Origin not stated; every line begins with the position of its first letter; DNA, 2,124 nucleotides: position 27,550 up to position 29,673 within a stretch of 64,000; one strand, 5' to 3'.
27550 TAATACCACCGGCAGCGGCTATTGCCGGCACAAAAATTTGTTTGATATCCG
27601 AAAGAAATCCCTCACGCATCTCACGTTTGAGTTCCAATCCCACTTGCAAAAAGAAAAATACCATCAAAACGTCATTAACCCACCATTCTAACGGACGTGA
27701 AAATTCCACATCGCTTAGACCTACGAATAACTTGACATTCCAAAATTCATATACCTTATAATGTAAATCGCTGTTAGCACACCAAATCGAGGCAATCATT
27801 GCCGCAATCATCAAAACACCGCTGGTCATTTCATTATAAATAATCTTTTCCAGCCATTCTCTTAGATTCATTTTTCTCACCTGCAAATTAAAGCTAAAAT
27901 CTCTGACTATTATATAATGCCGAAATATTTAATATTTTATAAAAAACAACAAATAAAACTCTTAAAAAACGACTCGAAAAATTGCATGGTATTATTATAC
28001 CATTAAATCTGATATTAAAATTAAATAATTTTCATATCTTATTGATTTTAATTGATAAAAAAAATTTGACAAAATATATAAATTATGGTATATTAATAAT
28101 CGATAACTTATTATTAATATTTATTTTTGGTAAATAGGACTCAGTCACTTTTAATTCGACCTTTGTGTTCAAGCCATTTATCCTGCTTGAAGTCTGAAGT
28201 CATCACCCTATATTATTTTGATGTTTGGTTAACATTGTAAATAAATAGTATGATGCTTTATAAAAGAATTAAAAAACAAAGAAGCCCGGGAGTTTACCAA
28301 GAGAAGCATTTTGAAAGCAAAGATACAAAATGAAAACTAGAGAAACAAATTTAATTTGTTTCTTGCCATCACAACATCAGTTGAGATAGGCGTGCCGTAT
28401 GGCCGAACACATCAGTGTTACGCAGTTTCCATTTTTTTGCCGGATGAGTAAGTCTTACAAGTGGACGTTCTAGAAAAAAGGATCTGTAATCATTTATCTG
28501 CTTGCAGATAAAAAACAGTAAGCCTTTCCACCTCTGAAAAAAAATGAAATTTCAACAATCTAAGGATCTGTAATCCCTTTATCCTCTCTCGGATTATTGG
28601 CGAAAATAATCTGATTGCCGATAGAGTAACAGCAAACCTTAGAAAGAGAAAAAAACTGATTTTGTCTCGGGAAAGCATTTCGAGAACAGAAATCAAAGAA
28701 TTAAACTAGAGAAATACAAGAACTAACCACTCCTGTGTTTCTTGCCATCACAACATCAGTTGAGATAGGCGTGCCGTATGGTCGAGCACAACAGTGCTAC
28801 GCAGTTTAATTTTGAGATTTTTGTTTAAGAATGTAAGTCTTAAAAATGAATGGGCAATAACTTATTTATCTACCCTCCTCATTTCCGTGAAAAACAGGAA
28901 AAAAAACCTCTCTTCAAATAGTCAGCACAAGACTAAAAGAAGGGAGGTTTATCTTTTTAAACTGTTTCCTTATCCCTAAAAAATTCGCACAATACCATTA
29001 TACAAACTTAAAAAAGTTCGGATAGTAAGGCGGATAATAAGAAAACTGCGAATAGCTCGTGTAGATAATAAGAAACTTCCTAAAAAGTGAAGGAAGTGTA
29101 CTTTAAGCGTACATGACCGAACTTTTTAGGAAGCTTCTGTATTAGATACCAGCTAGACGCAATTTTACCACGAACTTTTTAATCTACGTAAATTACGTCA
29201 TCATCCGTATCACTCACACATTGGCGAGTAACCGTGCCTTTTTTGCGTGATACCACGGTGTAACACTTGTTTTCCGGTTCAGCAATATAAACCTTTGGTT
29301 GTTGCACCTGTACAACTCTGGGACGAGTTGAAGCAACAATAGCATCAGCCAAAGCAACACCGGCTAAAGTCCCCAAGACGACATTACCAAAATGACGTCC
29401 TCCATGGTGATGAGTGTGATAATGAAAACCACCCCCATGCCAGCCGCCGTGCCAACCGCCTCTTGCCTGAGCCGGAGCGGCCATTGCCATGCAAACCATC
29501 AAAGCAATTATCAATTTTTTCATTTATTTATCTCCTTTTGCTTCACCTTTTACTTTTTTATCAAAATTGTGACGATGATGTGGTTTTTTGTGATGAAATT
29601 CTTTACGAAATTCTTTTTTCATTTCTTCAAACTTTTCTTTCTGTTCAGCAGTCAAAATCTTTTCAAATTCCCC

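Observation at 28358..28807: Two tandem copies of a roughly 70-nt element with compensatory base changes in a hairpin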

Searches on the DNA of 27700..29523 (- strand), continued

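Call 47: search_with_rna_model(model_id=R1, sources=[window, L001, L002, L003, L004, L012, L013, L014, L016, L017, L018, L019], max_evalue=10)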
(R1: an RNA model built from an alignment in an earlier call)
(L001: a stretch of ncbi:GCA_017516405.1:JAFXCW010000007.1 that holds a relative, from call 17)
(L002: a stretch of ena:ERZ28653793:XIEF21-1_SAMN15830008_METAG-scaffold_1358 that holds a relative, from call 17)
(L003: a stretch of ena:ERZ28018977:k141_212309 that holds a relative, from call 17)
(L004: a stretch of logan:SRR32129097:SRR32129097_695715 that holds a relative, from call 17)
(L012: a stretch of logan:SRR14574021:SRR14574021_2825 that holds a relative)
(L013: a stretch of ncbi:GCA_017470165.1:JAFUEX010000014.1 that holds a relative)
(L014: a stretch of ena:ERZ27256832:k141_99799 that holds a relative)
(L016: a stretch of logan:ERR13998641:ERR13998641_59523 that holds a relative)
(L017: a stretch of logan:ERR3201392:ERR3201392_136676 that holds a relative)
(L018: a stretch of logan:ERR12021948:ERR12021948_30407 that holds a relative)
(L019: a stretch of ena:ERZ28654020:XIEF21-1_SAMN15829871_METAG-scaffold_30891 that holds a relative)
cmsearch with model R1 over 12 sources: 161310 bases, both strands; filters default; matches with E-value up to 10: 3.
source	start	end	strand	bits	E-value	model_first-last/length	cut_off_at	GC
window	28687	28825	+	167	7.1e-38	1-139/139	no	0.39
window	28318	28440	+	145.5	1.2e-32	1-139/139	no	0.37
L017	1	69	-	66.2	2.4e-13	1-79/139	3'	0.29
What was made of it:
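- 28301..28456 (+): Domain 1, a long closing stem capped by a five-way junction. P1 28328-28338/28424-28434; P2 28340-28349/28355-28364; P3 28365-28375/28380-28391; P4 28394-28396/28401-28403; P5 28404-28410/28415-28422. Covariance model R1 scores it 145.5 bits (call 47).
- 28669..28841 (+): Domain 2, with the same five-way junction and a 22-bp closing stem. P1 28697-28707/28803-28813; P2 28709-28718/28734-28743; P3 28744-28754/28759-28770; P4 28773-28775/28780-28782; P5 28783-28789/28794-28801. Model R1 scores it 167 bits (call 47).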

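Call 69: search_with_rna_model(model_id=R1, sources=[L032, L033, L034, L035, L036, L037, L038, L039, L040, L041, L020, L021, L022, L023, L024, L025, L026, L027, L028, L029, L011], max_evalue=10)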
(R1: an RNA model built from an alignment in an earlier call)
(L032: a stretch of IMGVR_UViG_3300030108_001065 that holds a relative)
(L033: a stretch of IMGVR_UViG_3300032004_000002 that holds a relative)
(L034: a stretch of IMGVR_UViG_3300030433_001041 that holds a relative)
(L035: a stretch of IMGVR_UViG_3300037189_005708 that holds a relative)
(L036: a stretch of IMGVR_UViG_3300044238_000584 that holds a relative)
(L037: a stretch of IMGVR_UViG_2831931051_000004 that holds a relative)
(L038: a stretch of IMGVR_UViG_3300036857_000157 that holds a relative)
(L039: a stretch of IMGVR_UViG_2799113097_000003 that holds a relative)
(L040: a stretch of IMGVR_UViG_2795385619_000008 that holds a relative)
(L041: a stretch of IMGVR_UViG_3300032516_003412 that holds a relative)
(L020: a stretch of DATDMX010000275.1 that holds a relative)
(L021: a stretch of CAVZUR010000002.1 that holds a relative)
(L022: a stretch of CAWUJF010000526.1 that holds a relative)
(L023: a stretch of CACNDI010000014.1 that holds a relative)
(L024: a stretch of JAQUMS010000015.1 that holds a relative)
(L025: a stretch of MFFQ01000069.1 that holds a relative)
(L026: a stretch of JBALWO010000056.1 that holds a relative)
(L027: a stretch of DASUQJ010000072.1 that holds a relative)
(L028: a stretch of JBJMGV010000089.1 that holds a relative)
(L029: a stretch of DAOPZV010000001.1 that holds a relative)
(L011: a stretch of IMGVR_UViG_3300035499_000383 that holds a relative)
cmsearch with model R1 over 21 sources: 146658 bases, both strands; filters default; matches with E-value up to 10: 0.
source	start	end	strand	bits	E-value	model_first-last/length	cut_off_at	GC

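Call 74: search_with_rna_model(model_id=R1, sources=[L042, L043, L044, L045], max_evalue=10, show_alignments=3)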
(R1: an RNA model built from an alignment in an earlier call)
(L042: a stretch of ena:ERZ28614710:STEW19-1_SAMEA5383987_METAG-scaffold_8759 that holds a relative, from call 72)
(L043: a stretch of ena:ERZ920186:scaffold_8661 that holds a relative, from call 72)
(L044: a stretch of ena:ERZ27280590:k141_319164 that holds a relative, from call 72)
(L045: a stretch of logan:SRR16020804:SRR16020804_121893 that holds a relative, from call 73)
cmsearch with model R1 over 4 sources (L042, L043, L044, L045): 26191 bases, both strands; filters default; matches with E-value up to 10: 1.
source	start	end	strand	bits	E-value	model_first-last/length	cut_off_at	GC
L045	4847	4894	+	8.2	5.2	1-139/139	no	0.15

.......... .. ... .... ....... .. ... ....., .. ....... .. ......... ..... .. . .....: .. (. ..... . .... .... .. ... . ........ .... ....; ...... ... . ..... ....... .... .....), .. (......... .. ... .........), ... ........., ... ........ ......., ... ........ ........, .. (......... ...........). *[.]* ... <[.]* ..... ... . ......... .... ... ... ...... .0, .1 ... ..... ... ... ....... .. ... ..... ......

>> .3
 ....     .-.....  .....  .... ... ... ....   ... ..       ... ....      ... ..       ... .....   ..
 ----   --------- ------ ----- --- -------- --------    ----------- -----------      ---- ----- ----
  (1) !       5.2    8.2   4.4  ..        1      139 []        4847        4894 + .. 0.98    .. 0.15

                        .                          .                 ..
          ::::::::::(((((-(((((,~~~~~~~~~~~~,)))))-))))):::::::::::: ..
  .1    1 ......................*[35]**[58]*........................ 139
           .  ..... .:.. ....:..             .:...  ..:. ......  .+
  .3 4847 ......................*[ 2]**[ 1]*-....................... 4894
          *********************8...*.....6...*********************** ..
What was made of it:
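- Only two copies exist in 64 kb plus about 300 kb of related and other fetched DNA (calls 47, 69, 74).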

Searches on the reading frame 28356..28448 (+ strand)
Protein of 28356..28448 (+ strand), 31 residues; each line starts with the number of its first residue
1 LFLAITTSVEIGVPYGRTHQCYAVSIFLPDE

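Call 52: search_protein_families(library=pfam, proteins=[window:28356-28448:+], max_evalue=1)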
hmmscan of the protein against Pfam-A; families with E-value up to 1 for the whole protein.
seq(31 aa): 0 families

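Call 53: search_protein_families(library=phrogs, proteins=[window:28356-28448:+], max_evalue=1)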
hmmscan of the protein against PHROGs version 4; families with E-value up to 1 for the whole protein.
seq(31 aa): 0 families

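Call 88: search_protein_representatives(protein=window:28356-28448:+)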
Query: 31 residues. Proteins with E-value up to 0.001 (for the whole library): 0; up to 1e-10: 0; up to 1e-30: 0. The best 0 are listed.
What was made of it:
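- There are no Pfam or PHROG hits (calls 52, 53) and no similar protein among 1.84 billion representatives (call 88).
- Tried and rejected: phmmer of the repeat-encoded peptide against 1.84 billion proteins (call 88).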

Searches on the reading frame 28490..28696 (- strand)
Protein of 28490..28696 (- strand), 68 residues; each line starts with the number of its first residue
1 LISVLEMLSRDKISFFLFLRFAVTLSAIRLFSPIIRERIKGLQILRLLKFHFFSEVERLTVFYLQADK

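Call 52: search_protein_families(library=pfam, proteins=[window:28490-28696:-], max_evalue=1)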
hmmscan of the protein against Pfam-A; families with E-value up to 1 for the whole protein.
window:28490-28696:- (68 aa): 0 families

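Call 53: search_protein_families(library=phrogs, proteins=[window:28490-28696:-], max_evalue=1)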
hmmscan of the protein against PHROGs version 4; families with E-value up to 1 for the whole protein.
window:28490-28696:- (68 aa): 0 families

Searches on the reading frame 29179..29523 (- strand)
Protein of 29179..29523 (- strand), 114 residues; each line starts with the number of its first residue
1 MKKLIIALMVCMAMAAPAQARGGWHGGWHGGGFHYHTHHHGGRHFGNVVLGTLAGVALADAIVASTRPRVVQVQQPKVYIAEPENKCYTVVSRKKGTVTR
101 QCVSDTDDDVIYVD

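Call 17: find_encoding_contigs(protein=window:29179-29523:-, flank=10000, max_places=10)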
Protein window:29179-29523:- (114 aa): 18 contigs read that carry it; 10 places shown.
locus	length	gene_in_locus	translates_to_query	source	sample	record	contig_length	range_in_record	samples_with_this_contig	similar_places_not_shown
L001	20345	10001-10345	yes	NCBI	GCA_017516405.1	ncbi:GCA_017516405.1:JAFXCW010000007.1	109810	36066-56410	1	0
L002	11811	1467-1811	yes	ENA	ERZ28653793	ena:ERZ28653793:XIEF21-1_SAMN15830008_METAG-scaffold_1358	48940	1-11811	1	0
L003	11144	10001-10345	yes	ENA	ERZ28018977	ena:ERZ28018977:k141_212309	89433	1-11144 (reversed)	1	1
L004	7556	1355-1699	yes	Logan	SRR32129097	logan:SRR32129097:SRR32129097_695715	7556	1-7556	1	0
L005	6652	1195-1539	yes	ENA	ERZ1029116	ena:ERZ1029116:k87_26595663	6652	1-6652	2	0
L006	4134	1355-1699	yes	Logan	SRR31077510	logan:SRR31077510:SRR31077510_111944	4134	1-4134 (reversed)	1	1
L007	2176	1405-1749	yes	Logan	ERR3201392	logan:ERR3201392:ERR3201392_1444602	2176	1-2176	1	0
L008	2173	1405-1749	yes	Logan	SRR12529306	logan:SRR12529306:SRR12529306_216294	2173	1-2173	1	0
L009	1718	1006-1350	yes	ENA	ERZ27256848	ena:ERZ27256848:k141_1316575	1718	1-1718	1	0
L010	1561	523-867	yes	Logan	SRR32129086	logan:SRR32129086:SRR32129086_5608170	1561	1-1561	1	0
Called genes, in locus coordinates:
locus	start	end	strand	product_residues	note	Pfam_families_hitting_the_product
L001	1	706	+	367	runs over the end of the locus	PF02912:Phe_tRNA-synt_N, PF01409:tRNA-synt_2d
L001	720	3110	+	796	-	PF01588:tRNA_bind, PF03483:B3_4, PF03484:B5, PF17759:tRNA_synthFbeta, PF03147:FDX-ACB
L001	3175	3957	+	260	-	PF03602:Cons_hypoth95 (faint), PF01555:N6_N4_Mtase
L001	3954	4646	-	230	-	PF04473:DUF553, PF01841:Transglut_core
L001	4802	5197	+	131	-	-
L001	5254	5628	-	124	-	PF16320:Ribosomal_L12_N, PF00542:Ribosomal_L12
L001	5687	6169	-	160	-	PF00466:Ribosomal_L10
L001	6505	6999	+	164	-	-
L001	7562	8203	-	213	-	PF08010:Phage_30_3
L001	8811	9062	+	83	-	-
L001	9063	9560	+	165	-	PF04542:Sigma70_r2, PF08281:Sigma70_r4_2, PF04545:Sigma70_r4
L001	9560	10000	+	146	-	PF07813:LTXXQ (faint)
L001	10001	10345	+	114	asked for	-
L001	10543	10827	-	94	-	-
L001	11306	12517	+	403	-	PF06965:Na_H_antiport_1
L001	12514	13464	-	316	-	PF01300:Sua5_yciO_yrdC, PF03481:Sua5_C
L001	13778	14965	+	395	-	PF00883:Peptidase_M17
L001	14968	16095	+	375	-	PF02073:Peptidase_M29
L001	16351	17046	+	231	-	-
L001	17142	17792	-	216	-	-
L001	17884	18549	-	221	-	-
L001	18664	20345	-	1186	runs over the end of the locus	PF01855:POR_N, PF17147:PFOR_II, PF01558:POR, PF10371:EKR, PF12838:Fer4_7, PF13237:Fer4_10, PF13484:Fer4_16, PF02775:TPP_enzyme_C, +8 more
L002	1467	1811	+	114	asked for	-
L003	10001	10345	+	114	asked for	-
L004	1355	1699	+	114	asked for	-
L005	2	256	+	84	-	?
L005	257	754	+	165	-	PF04542:Sigma70_r2, PF08281:Sigma70_r4_2, PF04545:Sigma70_r4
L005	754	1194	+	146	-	PF07813:LTXXQ (faint)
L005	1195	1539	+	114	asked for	-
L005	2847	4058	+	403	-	PF06965:Na_H_antiport_1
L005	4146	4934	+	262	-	PF00702:Hydrolase, PF13419:HAD_2, PF13242:Hydrolase_like (weak)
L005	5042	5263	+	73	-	-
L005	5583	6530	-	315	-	PF01300:Sua5_yciO_yrdC, PF03481:Sua5_C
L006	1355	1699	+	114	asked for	-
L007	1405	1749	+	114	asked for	-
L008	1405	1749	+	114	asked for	-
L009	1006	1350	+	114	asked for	-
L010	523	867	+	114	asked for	-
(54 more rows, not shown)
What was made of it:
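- Gene callers called nothing here in the identical contig L005 (call 17).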

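Call 71: find_homologous_proteins(query=window:29179-29523:-, max_evalue=1e-20)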
Query window:29179-29523:- (114 aa): 13 proteins with E <= 1e-20 among 97 candidates.
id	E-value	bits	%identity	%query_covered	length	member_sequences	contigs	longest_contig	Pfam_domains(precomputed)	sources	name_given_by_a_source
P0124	1.2e-71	256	98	100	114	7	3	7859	-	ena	-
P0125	7.7e-55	202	78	100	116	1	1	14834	-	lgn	-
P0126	1.1e-54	201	79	100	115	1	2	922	-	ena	-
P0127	4.8e-53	196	75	100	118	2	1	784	-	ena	-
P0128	5.7e-53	196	79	100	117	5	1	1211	-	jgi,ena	-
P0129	9.2e-47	176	70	100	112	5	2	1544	-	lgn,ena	-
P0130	3.7e-40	155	67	100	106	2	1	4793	-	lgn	-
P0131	7.2e-40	154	61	100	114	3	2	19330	-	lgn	-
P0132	1.3e-39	153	60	100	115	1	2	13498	-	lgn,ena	-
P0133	1.7e-35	140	62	100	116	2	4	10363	-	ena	-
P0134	3.4e-34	135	51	100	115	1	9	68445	-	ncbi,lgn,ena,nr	ncbi:MAG: hypothetical protein IJ184_03805 [Alphaproteobacteria bacterium]|nr:hypothetical protein [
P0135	1.2e-27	114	51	100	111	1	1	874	-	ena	-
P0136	2.0e-25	107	48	100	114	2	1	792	-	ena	-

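Call 72: find_encoding_contigs(protein=P0124, flank=4000, max_places=6)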
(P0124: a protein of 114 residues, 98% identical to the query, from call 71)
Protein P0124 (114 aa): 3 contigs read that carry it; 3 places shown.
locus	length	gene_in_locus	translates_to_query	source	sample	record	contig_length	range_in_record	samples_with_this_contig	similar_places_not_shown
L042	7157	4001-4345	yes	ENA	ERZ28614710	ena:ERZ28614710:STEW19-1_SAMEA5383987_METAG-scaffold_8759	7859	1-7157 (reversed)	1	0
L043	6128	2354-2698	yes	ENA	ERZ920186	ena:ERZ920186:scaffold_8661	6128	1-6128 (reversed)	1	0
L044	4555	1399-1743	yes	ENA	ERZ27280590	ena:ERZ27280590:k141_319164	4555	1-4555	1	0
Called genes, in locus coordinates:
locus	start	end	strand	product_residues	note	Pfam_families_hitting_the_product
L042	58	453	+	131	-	-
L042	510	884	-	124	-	PF16320:Ribosomal_L12_N, PF00542:Ribosomal_L12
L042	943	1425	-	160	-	PF00466:Ribosomal_L10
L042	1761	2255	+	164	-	-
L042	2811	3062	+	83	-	-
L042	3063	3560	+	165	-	PF04542:Sigma70_r2, PF08281:Sigma70_r4_2, PF04545:Sigma70_r4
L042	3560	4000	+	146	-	PF07813:LTXXQ (faint)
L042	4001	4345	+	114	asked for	-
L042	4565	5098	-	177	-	-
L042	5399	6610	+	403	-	PF06965:Na_H_antiport_1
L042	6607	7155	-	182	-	?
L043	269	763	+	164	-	-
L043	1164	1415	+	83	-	-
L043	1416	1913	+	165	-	PF04542:Sigma70_r2, PF08281:Sigma70_r4_2, PF04545:Sigma70_r4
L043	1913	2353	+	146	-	PF07813:LTXXQ (faint)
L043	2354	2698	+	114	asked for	-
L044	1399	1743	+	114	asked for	-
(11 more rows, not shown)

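Call 73: find_encoding_contigs(protein=P0125, flank=4000, max_places=4)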
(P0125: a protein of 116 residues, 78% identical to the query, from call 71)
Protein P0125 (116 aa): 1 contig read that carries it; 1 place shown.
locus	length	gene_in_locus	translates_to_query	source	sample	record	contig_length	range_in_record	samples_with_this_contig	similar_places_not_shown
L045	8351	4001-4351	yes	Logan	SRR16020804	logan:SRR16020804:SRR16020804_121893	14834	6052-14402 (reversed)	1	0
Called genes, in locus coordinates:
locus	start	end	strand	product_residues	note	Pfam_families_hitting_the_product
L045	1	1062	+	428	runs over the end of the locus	-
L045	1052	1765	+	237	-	PF13679:Methyltransf_32 (weak), PF13489:Methyltransf_23, PF13847:Methyltransf_31 (faint), PF08241:Methyltransf_11, PF08242:Methyltransf_12, PF13649:Methyltransf_25 (weak)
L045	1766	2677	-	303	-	PF00535:Glycos_transf_2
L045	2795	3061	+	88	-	-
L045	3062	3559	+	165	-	PF04542:Sigma70_r2, PF08281:Sigma70_r4_2, PF04545:Sigma70_r4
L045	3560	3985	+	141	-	PF07813:LTXXQ (faint)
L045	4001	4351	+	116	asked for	-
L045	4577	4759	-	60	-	-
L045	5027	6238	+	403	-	PF06965:Na_H_antiport_1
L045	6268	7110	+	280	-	PF00702:Hydrolase, PF13419:HAD_2, PF13242:Hydrolase_like (weak)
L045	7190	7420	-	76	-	-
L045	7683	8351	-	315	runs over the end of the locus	PF01300:Sua5_yciO_yrdC, PF03481:Sua5_C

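Call 81: search_protein_families(library=pfam, proteins=[L042:4565-5098:-, L001:10543-10827:-, L045:4577-4759:-, window:29179-29523:-], max_evalue=0.1)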
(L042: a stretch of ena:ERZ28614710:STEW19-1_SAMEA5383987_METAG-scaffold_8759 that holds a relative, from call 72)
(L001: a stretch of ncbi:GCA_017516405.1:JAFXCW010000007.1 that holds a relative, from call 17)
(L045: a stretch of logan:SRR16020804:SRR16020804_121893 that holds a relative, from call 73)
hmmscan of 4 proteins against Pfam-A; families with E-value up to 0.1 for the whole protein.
L042:4565-5098:- (177 aa): 2 families
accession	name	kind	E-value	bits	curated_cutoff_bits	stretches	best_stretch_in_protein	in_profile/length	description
PF05915.17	TMEM_230_134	-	0.0015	19.1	26.8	1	15-61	35-78/119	Transmembrane proteins 230/134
PF10251.14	PEN-2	-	0.016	16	25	1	2-46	23-63/93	Presenilin enhancer-2 subunit of gamma secretase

L001:10543-10827:- (94 aa): 0 families

L045:4577-4759:- (60 aa): 0 families

window:29179-29523:- (114 aa): 1 family
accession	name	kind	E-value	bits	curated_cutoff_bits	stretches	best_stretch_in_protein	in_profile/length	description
PF05444.18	DUF753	-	0.019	16.1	24.7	1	84-109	32-57/79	Domain of unknown function (DUF753)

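Call 82: search_protein_families(library=padloc, proteins=[L042:4565-5098:-, L001:10543-10827:-, L045:4577-4759:-, window:29179-29523:-], max_evalue=0.1)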
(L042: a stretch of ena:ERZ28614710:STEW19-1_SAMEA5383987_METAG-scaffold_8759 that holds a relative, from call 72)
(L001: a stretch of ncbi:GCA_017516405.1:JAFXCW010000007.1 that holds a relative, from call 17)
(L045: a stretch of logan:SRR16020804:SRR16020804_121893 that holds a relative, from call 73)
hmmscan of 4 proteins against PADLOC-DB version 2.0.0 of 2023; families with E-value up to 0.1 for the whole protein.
L042:4565-5098:- (177 aa): 0 families

L001:10543-10827:- (94 aa): 0 families

L045:4577-4759:- (60 aa): 0 families

window:29179-29523:- (114 aa): 0 families
